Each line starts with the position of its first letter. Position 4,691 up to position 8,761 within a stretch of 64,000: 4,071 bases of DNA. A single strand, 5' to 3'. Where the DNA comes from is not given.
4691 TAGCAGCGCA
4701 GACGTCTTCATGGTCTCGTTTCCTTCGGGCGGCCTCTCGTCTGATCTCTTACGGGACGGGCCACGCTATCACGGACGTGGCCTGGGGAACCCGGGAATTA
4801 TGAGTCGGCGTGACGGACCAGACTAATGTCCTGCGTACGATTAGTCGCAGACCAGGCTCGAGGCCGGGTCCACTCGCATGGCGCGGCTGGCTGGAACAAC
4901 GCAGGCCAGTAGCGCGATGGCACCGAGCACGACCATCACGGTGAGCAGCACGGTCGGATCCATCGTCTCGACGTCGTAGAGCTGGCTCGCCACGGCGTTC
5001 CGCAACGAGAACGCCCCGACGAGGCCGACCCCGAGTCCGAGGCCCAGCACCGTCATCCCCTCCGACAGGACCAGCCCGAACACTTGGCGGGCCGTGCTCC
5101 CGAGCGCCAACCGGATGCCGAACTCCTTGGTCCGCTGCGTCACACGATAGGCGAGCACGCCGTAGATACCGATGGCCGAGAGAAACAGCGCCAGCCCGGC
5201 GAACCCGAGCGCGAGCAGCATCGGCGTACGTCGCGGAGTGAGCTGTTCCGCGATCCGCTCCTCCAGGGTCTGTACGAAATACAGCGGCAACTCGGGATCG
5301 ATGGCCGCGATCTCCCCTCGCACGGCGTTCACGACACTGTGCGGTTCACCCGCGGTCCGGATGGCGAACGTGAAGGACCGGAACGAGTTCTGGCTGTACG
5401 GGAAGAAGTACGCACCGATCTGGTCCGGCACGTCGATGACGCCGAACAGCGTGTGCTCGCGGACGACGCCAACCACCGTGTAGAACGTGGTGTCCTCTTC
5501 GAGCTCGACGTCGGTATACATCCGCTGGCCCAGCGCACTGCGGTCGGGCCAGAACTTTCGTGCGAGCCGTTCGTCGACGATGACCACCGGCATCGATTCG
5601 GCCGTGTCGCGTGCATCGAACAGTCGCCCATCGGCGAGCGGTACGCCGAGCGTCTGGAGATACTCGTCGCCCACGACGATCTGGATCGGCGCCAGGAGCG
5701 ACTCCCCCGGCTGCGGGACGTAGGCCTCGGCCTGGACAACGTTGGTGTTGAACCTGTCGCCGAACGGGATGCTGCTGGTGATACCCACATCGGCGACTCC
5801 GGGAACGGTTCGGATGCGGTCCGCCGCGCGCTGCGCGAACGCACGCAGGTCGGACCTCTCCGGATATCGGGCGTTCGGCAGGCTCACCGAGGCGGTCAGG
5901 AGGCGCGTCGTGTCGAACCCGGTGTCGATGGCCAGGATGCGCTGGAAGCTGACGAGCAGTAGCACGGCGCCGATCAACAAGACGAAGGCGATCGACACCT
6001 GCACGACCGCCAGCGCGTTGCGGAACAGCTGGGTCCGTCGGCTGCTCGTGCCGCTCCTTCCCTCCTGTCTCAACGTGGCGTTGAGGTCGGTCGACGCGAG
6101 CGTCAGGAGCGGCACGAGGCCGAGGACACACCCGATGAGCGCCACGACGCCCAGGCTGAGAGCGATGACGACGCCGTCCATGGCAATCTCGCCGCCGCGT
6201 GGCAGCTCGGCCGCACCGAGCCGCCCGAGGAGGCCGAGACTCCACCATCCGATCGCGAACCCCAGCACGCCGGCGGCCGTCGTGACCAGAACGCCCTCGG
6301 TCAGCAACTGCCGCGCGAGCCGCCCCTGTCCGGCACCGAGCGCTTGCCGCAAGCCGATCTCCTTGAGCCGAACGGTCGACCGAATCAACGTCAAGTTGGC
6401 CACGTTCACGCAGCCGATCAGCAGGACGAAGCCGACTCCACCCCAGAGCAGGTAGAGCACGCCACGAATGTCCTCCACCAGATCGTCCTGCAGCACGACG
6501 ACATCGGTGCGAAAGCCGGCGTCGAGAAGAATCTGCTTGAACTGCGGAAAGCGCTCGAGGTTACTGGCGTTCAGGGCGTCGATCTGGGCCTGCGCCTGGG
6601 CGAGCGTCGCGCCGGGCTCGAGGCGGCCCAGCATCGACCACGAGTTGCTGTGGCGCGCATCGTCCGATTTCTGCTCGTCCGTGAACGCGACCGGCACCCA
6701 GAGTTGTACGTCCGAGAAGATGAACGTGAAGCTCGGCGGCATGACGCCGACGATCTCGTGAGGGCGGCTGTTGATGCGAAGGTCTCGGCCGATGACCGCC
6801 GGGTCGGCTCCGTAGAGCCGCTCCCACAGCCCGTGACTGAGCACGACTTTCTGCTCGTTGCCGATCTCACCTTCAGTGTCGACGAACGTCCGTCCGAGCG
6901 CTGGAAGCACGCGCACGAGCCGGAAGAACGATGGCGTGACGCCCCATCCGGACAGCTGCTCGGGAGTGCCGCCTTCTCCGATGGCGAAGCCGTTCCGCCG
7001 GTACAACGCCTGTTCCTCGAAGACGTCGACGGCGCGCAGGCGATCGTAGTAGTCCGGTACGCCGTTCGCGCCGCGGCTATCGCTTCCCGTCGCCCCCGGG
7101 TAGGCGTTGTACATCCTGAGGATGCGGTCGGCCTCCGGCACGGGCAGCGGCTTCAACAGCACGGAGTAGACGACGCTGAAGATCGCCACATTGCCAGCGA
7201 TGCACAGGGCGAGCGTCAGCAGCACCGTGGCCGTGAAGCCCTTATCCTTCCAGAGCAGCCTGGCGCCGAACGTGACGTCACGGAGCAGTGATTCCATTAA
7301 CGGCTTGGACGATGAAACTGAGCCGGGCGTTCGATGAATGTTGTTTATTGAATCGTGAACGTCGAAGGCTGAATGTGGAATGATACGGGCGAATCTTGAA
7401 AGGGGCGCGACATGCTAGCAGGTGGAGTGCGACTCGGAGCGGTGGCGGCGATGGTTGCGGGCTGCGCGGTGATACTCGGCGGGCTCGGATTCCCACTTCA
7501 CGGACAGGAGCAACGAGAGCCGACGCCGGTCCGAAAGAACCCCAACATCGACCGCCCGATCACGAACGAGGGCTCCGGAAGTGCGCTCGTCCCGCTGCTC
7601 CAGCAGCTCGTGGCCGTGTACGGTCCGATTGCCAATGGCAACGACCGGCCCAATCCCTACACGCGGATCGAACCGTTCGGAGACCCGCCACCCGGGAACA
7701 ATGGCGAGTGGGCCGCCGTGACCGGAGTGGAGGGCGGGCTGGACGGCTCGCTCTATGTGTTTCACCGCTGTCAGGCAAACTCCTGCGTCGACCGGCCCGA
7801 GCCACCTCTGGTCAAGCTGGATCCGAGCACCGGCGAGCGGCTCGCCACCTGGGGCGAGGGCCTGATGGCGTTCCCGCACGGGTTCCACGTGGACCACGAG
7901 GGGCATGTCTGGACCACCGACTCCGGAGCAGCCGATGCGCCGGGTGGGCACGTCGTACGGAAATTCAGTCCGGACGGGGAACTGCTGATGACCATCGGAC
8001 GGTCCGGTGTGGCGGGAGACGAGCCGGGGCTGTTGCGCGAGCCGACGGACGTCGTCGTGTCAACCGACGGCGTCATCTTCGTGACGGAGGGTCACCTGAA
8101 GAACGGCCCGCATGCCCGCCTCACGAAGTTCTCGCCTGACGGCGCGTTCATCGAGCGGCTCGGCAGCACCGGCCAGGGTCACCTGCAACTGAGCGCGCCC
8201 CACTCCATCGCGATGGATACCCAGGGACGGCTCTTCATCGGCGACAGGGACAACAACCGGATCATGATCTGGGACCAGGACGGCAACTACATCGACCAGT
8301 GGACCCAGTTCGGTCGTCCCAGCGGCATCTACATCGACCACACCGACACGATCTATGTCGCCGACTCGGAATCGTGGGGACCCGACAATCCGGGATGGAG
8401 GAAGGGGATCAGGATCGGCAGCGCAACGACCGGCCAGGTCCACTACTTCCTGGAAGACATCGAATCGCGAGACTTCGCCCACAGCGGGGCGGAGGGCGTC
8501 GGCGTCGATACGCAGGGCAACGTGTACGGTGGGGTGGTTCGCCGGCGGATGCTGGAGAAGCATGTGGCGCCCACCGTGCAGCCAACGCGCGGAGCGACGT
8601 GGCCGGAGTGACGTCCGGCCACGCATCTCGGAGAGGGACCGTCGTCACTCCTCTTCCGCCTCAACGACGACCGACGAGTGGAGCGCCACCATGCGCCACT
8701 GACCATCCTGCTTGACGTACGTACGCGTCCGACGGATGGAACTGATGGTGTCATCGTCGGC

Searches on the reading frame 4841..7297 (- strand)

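Call 55: search_protein_families(library=pfam, proteins=[window:4841-7297:-], max_evalue=0.0001)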
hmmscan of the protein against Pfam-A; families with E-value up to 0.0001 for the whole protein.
window:4841-7297:- (818 aa): 2 families
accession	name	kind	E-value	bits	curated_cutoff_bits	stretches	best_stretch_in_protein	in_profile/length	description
PF12704.14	MacB_PCD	-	4.3e-37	128.8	27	2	22-241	1-206/207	MacB-like periplasmic core domain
PF02687.27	FtsX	-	2.7e-23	82.8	25.5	2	699-811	3-120/120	FtsX-like permease C-terminal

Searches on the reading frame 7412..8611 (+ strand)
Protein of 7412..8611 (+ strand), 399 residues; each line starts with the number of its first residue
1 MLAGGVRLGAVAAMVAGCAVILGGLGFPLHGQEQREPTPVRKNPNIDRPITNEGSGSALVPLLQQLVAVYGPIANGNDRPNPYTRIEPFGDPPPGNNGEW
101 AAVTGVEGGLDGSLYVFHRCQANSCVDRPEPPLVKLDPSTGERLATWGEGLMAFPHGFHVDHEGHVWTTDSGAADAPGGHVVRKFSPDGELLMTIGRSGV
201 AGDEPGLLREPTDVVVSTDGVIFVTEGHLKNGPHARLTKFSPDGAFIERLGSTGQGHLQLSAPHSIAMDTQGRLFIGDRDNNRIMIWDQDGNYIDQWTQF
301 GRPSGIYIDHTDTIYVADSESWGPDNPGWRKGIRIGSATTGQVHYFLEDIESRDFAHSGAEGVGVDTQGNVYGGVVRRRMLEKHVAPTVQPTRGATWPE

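Call 55: search_protein_families(library=pfam, proteins=[window:7412-8611:+], max_evalue=0.0001)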
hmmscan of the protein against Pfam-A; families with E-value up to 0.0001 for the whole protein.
window:7412-8611:+ (399 aa): 1 family
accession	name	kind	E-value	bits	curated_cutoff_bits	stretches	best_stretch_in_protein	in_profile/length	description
PF01436.27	NHL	-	6.6e-17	61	20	0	262-284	3-25/28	NHL repeat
